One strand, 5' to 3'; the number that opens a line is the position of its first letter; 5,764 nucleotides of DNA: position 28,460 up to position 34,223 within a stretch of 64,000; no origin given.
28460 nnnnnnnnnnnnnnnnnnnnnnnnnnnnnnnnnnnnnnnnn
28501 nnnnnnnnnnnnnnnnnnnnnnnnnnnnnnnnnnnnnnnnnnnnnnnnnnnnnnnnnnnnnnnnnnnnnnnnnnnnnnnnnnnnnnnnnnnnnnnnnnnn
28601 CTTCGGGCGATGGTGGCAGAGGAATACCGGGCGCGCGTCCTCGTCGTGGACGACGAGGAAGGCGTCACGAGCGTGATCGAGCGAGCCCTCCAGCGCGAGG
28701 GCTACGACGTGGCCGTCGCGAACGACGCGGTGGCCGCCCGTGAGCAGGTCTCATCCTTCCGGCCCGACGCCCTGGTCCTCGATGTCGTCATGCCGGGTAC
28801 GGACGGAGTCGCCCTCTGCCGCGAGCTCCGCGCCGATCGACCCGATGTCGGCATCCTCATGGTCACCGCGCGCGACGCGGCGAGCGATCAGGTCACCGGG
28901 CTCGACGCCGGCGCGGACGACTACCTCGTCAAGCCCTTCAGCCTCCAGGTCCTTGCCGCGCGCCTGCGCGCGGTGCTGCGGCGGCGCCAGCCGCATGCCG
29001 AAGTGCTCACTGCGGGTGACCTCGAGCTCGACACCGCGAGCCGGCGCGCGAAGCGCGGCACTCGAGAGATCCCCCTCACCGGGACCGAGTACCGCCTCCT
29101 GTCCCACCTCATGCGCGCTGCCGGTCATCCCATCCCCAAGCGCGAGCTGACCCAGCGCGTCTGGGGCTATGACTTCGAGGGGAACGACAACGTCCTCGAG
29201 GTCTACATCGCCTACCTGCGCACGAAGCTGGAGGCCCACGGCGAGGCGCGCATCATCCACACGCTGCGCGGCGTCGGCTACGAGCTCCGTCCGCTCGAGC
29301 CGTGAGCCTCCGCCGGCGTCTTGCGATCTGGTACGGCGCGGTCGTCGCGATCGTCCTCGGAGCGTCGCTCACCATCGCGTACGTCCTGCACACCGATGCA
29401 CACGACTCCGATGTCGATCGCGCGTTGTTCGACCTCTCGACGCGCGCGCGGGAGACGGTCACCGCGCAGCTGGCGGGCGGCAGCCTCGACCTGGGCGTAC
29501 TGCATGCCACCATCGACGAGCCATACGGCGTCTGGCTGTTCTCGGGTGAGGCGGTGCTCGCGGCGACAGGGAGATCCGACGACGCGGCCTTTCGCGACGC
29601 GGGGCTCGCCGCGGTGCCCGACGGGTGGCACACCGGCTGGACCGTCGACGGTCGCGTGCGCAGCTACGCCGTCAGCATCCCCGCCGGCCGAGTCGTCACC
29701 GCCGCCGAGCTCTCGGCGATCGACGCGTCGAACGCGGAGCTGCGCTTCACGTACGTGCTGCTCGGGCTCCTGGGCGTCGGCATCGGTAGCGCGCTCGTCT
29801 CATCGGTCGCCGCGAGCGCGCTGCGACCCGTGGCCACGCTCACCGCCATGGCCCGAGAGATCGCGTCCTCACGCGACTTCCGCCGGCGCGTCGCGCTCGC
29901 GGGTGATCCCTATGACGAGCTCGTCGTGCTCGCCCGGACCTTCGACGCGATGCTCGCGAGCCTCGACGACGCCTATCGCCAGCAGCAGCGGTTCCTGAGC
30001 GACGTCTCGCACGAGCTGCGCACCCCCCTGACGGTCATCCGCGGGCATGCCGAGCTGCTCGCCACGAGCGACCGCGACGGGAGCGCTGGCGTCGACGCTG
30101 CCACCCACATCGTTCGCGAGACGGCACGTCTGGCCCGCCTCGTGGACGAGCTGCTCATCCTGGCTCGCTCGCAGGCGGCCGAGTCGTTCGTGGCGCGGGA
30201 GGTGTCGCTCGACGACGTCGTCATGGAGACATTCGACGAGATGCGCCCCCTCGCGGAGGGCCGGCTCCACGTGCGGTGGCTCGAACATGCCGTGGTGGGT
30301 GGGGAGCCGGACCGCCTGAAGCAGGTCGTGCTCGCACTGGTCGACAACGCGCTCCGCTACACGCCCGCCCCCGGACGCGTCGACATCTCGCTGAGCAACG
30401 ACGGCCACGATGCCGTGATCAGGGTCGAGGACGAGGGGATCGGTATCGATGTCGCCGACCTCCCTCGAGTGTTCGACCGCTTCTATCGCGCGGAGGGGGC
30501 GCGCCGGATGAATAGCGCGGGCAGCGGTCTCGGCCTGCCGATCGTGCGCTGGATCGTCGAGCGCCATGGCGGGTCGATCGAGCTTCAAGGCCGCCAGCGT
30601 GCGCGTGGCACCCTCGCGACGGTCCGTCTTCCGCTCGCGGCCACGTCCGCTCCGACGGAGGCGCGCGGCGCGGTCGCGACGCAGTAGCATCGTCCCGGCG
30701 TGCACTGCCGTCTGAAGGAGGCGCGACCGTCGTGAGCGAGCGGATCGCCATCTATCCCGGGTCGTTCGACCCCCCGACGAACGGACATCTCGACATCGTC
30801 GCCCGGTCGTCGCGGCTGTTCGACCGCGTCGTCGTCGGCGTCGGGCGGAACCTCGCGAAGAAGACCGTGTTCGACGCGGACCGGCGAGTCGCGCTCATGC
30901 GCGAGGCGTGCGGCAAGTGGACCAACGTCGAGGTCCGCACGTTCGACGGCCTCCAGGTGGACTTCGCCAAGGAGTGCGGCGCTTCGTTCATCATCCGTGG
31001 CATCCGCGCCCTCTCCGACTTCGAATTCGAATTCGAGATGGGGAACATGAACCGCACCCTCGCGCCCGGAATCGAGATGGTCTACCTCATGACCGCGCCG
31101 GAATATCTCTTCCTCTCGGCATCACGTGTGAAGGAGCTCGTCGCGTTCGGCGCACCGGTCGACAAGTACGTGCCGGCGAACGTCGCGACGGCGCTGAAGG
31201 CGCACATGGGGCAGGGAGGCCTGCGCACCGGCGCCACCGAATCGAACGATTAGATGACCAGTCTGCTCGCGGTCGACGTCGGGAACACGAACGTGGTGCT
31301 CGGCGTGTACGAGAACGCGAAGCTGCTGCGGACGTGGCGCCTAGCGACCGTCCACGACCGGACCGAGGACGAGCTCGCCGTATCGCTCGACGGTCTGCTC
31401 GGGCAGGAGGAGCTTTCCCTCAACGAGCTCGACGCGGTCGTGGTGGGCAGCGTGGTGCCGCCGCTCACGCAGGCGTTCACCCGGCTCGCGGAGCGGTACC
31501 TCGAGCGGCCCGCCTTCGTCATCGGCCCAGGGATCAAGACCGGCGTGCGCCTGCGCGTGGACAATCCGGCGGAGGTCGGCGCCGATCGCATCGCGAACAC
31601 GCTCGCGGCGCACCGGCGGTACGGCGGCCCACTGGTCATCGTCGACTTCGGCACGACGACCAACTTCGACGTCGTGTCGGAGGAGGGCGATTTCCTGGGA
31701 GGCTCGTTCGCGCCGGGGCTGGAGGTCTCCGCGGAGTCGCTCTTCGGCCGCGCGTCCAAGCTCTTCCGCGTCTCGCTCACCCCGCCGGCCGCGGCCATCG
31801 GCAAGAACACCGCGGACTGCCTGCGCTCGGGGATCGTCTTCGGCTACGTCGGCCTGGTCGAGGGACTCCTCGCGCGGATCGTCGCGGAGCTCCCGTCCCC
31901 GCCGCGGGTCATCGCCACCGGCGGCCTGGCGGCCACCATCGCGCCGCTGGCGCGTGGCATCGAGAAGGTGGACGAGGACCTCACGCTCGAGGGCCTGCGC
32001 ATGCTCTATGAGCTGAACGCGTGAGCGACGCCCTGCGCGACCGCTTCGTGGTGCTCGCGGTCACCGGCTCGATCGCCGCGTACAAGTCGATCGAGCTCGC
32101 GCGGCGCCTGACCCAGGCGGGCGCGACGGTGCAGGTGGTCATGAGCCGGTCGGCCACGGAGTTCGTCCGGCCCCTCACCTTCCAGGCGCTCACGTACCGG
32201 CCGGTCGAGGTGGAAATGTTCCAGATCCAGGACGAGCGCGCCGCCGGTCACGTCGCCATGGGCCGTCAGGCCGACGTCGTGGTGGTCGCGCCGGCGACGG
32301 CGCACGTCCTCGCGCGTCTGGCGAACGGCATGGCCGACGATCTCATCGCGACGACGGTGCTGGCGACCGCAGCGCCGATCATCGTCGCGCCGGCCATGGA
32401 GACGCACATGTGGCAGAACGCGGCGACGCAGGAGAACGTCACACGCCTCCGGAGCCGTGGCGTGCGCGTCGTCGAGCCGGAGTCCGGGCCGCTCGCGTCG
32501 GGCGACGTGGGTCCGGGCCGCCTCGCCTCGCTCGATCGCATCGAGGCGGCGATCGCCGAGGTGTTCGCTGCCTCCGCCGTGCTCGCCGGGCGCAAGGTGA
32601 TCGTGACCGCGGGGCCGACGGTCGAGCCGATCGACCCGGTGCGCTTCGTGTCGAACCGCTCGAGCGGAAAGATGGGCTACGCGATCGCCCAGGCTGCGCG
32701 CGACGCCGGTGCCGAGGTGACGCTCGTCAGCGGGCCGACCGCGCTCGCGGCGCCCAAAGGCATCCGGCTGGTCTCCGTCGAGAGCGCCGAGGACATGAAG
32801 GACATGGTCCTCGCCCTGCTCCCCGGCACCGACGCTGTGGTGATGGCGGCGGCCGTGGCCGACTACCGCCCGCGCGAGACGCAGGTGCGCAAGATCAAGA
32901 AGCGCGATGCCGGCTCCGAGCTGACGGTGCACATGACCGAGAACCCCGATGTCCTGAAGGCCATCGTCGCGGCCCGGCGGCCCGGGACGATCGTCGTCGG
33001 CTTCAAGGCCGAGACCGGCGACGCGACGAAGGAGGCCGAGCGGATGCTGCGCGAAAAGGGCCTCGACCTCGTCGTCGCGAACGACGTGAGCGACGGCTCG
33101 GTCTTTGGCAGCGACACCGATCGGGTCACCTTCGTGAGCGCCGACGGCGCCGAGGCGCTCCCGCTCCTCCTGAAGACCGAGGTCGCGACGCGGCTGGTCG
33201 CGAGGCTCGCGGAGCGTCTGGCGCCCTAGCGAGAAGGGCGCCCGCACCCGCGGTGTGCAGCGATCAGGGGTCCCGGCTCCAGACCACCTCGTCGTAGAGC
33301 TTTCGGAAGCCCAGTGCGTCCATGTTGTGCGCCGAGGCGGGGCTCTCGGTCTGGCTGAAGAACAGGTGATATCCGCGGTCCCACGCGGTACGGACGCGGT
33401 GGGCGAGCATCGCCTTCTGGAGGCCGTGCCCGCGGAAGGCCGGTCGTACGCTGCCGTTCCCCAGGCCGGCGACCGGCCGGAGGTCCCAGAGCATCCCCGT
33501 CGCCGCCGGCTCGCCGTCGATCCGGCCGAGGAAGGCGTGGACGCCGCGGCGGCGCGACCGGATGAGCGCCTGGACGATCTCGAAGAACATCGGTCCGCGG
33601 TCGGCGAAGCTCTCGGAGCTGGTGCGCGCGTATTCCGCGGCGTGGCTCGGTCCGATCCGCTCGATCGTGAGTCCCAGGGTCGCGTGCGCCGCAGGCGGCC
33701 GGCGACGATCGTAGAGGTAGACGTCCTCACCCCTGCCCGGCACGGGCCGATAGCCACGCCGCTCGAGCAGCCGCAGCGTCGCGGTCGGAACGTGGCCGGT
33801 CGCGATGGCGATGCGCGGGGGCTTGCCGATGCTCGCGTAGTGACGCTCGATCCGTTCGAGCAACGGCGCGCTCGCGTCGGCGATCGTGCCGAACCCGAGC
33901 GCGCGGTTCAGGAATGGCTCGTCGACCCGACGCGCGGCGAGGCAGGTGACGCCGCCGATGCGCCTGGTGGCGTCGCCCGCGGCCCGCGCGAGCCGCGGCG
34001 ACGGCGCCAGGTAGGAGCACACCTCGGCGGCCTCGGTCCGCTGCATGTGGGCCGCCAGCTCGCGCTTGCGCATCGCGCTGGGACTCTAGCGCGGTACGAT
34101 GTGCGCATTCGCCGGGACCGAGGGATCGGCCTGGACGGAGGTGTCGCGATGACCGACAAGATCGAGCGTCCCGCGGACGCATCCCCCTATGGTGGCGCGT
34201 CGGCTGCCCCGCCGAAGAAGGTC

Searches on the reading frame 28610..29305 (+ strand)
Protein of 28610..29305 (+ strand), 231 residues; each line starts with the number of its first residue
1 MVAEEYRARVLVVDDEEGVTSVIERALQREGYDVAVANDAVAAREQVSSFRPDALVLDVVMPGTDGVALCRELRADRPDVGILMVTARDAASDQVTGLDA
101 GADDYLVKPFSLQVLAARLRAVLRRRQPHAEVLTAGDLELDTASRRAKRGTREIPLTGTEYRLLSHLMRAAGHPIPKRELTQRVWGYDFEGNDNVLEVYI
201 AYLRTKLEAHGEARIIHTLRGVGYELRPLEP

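Call 62: search_protein_families(library=pfam, proteins=[window:28610-29305:+], max_evalue=0.00001)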
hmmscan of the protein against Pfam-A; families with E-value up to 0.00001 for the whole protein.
window:28610-29305:+ (231 aa): 2 families
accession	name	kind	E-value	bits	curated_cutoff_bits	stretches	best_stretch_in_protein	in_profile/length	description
PF00072.30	Response_reg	-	9.1e-30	103.5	30.2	1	10-119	1-110/111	Response regulator receiver domain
PF00486.34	Trans_reg_C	-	2.7e-25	88.6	26.2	1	152-226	2-77/77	Transcriptional regulatory protein, C terminal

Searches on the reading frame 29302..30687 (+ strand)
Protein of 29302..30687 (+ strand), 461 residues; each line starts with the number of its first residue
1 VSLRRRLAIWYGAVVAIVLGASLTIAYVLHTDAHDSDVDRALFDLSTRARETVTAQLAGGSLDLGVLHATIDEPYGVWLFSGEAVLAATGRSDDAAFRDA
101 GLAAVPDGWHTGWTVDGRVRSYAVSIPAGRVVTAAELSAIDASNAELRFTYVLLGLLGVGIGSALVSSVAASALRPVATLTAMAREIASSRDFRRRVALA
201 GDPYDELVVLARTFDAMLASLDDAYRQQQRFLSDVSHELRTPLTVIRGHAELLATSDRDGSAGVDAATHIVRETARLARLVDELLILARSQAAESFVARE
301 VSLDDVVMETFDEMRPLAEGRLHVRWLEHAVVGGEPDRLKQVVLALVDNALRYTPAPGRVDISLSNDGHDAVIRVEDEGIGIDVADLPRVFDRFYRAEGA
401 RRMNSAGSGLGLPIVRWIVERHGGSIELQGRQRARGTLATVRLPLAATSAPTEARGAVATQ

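Call 62: search_protein_families(library=pfam, proteins=[window:29302-30687:+], max_evalue=0.00001)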
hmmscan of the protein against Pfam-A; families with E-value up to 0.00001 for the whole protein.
window:29302-30687:+ (461 aa): 2 families
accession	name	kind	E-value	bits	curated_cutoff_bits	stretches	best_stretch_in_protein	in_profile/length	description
PF02518.31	HATPase_c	-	1.1e-28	100.3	26.4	1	335-446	2-110/111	Histidine kinase-, DNA gyrase B-, and HSP90-like ATPase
PF00512.31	HisKA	-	9.1e-16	58.1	26.9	1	227-292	1-65/66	His Kinase A (phospho-acceptor) domain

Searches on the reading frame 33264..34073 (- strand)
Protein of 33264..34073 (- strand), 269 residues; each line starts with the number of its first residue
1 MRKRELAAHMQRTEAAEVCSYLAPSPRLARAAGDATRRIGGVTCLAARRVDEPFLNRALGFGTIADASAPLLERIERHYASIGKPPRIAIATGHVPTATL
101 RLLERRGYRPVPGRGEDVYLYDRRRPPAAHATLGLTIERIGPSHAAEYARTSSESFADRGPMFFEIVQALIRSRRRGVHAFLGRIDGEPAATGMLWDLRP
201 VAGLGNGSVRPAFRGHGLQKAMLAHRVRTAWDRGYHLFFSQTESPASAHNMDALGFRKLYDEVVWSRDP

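Call 62: search_protein_families(library=pfam, proteins=[window:33264-34073:-], max_evalue=0.00001)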
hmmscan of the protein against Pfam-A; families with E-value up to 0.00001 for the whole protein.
window:33264-34073:- (269 aa): 1 family
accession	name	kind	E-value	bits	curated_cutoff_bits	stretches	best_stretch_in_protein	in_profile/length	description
PF00583.31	Acetyltransf_1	-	6e-06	27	20.7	0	172-246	28-106/116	Acetyltransferase (GNAT) family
